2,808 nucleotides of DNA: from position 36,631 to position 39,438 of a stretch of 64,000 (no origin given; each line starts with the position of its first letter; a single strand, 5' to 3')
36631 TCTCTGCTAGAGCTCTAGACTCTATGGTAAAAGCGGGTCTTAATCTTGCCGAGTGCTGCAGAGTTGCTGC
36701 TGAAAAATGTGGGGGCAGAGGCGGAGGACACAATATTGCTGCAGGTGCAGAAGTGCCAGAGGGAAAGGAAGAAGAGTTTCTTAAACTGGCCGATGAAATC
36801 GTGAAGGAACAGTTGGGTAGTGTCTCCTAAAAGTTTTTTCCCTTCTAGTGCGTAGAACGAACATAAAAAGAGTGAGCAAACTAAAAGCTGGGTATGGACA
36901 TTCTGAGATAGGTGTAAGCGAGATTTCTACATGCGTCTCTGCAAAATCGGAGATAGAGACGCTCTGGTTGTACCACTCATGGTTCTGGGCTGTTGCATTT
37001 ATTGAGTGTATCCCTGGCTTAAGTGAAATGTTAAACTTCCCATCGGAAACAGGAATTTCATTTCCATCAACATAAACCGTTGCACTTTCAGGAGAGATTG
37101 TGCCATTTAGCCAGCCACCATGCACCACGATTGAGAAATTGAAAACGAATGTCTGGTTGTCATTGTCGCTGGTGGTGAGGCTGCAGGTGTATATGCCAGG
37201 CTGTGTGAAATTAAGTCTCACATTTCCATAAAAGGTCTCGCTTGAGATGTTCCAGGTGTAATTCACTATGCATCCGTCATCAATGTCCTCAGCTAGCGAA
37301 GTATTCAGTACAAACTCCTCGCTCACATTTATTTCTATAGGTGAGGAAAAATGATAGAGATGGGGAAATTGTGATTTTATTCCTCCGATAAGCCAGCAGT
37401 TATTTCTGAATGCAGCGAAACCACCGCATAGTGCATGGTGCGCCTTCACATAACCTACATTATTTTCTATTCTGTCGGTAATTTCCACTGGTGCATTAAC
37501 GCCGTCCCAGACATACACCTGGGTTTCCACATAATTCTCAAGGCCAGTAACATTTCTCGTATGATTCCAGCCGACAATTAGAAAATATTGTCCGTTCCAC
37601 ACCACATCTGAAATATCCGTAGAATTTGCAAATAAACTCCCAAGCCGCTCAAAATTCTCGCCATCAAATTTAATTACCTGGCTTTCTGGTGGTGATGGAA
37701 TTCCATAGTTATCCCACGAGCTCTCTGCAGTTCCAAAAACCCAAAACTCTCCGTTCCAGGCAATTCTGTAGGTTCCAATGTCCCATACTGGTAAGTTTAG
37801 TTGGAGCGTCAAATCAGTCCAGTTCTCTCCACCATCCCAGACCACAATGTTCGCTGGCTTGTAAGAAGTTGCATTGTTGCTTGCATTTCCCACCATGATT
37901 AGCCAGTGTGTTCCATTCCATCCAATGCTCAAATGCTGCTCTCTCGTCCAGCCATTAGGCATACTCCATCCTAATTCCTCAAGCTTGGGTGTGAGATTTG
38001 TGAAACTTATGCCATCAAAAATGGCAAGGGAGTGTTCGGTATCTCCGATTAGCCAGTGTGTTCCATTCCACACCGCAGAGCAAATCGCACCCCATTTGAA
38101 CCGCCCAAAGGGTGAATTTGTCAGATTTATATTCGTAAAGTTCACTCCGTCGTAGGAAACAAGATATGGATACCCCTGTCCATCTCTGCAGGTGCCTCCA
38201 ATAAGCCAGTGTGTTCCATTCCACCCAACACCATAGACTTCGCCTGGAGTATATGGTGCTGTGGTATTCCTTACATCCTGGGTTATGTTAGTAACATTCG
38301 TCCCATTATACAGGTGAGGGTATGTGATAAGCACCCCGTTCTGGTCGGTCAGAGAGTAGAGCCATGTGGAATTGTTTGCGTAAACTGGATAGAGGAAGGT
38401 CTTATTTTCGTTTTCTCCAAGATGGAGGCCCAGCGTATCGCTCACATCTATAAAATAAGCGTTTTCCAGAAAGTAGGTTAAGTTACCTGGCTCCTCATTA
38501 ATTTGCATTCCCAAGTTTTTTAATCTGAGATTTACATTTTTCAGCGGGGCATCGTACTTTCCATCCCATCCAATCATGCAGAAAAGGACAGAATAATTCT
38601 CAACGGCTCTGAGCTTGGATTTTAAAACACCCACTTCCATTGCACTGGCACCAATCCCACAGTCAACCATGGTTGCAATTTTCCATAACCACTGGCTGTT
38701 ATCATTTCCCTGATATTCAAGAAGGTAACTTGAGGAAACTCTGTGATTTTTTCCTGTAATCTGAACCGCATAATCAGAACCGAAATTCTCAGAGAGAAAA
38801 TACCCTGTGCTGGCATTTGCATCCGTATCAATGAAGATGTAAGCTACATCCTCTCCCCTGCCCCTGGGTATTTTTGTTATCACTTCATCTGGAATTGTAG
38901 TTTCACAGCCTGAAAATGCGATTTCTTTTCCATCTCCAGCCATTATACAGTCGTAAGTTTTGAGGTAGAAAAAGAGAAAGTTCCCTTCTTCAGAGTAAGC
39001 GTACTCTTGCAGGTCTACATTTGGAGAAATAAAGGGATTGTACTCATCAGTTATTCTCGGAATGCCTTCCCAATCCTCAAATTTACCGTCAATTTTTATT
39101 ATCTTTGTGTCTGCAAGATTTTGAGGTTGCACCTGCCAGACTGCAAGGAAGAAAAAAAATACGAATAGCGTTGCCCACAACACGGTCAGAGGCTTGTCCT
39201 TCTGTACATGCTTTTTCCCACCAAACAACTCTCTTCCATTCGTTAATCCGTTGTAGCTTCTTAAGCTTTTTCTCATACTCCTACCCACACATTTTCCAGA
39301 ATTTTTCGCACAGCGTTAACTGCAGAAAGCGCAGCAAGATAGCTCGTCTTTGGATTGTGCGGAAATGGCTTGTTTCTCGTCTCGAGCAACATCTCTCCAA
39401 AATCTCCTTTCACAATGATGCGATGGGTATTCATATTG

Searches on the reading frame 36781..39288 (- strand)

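Call 6: search_protein_families(library=pfam, proteins=[window:36781-39288:-], max_evalue=0.01)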
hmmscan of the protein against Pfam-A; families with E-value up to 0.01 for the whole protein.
window:36781-39288:- (835 aa): 3 families
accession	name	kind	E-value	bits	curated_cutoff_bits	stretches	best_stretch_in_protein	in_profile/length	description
PF00801.26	PKD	-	7.8e-05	23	23.5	1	658-711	16-70/80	PKD domain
PF18911.6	PKD_4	-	0.0009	19.7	27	1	652-712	13-74/85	PKD domain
PF08308.17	PEGA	-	0.0062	16.9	20.8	0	732-793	9-69/71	PEGA domain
